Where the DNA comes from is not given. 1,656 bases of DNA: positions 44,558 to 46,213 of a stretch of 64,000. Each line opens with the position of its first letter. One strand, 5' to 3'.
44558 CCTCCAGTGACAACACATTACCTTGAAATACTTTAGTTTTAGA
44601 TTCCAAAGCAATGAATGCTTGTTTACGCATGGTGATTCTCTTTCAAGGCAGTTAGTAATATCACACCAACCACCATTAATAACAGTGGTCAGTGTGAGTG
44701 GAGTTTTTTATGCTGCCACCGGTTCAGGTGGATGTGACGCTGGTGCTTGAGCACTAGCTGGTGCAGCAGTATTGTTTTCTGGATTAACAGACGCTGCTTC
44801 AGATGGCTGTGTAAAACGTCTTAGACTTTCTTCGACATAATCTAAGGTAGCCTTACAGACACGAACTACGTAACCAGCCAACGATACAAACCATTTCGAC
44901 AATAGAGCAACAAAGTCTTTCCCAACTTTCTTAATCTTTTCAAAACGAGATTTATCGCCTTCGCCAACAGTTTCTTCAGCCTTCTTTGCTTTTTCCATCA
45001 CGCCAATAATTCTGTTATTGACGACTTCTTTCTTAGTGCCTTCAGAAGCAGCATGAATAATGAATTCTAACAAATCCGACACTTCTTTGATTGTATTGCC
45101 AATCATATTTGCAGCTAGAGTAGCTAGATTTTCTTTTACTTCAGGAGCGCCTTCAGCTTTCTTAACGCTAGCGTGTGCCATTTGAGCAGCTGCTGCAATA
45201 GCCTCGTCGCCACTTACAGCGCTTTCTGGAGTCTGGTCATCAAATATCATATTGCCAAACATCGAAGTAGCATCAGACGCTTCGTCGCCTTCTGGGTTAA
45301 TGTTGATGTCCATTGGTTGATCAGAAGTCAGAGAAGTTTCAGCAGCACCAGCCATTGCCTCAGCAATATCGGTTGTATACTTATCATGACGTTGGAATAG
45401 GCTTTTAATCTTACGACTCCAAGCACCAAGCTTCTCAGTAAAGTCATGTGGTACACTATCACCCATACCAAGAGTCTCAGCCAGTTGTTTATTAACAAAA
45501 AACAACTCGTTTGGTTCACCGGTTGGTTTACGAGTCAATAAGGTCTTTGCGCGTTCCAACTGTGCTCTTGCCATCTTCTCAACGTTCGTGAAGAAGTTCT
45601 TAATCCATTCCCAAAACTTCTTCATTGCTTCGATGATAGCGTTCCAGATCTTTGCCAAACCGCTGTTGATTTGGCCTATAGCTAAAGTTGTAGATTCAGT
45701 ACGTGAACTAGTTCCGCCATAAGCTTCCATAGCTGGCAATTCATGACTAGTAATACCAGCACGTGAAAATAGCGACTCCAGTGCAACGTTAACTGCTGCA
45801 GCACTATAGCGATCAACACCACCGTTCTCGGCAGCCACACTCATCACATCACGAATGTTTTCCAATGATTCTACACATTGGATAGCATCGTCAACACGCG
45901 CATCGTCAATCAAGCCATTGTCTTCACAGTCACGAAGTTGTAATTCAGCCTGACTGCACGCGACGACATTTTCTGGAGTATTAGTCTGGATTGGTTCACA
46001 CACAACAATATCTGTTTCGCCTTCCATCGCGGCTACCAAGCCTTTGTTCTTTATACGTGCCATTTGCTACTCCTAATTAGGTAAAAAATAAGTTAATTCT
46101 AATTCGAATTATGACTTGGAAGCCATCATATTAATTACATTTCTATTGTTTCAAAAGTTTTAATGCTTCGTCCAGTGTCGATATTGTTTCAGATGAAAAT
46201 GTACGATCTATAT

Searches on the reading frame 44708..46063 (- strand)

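Call 93: search_protein_families(library=pfam, proteins=[window:44708-46063:-], max_evalue=0.001)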
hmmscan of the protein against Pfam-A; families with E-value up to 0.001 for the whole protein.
window:44708-46063:- (451 aa): 1 family
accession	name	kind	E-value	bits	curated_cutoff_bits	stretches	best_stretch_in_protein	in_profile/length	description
PF12699.13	phiKZ_IP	-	3.4e-30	106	27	1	53-411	18-386/387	phiKZ-like phage internal head proteins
